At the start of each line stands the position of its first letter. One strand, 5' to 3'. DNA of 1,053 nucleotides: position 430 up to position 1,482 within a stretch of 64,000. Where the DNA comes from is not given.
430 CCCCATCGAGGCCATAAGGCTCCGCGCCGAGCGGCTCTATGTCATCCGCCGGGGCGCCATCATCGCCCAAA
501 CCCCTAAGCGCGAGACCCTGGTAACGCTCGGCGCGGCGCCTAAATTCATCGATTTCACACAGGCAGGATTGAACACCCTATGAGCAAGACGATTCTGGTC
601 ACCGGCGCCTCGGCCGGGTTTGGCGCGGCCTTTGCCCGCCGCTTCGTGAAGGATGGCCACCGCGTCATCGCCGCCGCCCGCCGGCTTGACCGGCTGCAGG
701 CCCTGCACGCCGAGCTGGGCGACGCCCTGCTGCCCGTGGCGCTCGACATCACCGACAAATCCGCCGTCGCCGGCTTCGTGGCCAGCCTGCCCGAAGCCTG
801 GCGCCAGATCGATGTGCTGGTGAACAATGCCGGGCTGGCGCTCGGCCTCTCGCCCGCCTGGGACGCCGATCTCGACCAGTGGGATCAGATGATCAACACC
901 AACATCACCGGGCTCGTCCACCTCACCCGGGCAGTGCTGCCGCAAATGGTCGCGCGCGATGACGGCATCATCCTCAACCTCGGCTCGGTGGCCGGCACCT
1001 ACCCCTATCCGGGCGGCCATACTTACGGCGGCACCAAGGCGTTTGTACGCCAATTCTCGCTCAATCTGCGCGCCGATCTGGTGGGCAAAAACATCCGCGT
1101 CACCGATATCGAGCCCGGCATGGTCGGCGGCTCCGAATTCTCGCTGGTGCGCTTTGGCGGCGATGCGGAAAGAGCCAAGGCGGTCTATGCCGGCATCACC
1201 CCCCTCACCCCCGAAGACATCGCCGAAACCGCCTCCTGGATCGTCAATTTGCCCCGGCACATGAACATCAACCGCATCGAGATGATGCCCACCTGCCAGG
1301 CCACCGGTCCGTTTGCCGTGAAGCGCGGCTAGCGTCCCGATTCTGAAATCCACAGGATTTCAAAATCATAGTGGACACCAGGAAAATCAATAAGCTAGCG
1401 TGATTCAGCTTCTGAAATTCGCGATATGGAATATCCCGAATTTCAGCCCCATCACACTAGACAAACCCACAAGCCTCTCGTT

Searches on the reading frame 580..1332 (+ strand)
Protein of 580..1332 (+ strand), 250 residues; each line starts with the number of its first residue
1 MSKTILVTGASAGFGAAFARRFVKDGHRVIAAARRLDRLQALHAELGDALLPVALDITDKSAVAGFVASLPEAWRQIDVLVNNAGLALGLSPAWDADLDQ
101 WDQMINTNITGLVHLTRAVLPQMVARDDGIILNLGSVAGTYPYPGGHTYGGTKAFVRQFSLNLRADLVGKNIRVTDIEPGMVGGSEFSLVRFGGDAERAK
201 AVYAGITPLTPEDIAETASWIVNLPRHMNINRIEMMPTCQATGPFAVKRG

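Call 28: find_encoding_contigs(protein=window:580-1332:+, flank=10000, max_places=10)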
Protein window:580-1332:+ (250 aa): 13 contigs read that carry it; 7 places shown.
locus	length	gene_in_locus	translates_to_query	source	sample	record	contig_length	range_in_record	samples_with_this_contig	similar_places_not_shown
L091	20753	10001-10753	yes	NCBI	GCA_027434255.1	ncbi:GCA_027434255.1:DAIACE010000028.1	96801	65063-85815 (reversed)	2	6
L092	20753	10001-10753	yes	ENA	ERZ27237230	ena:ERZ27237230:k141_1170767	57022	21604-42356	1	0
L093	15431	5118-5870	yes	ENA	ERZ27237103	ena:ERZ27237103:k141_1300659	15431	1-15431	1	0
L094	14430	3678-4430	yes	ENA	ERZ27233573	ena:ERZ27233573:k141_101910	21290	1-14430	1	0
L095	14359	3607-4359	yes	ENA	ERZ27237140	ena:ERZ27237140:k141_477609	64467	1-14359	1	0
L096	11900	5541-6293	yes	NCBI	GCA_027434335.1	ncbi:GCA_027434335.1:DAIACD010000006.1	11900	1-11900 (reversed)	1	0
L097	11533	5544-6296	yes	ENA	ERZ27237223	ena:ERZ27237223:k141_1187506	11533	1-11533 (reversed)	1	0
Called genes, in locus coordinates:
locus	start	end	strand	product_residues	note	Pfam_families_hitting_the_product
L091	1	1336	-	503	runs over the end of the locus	PF04715:, PF00425:Chorismate_bind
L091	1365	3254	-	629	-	PF13623:SurA_N_2, PF13624:SurA_N_3, PF13145:Rotamase_2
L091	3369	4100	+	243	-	PF00121:TIM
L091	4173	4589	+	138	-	PF03840:SecG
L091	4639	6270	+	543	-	PF06418:CTP_synth_N, PF00117:GATase, PF07722:Peptidase_C26 (faint)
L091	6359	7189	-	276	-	PF13344:Hydrolase_6, PF00702:Hydrolase (weak), PF13419:HAD_2 (weak), PF13242:Hydrolase_like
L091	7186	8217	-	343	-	PF01180:DHO_dh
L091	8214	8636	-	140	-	-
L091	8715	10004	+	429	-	PF07969:Amidohydro_3, PF01979:Amidohydro_1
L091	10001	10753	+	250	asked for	PF00106:adh_short, PF01370:Epimerase (weak), PF08659:KR, PF13561:adh_short_C2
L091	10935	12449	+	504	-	PF13541:ChlI, PF01078:Mg_chelatase, PF00158:Sigma54_activat (faint), PF07728:AAA_5 (weak), PF00493:MCM (weak), PF13335:Mg_chelatase_C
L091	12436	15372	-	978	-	PF00535:Glycos_transf_2, PF13641:Glyco_tranf_2_3 (weak), PF13692:Glyco_trans_1_4, PF13524:Glyco_trans_1_2 (weak), PF00534:Glycos_transf_1 (weak)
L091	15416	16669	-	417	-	PF00202:Aminotran_3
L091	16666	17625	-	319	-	PF04055:Radical_SAM, PF06968:BATS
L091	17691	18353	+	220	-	PF13500:AAA_26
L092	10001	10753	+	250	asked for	PF00106:adh_short, PF01370:Epimerase (weak), PF08659:KR, PF13561:adh_short_C2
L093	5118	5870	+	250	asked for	PF00106:adh_short, PF01370:Epimerase (weak), PF08659:KR, PF13561:adh_short_C2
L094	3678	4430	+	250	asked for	PF00106:adh_short, PF01370:Epimerase (weak), PF08659:KR, PF13561:adh_short_C2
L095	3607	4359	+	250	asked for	PF00106:adh_short, PF01370:Epimerase (weak), PF08659:KR, PF13561:adh_short_C2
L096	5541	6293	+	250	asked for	PF00106:adh_short, PF01370:Epimerase (weak), PF08659:KR, PF13561:adh_short_C2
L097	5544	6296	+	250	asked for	PF00106:adh_short, PF01370:Epimerase (weak), PF08659:KR, PF13561:adh_short_C2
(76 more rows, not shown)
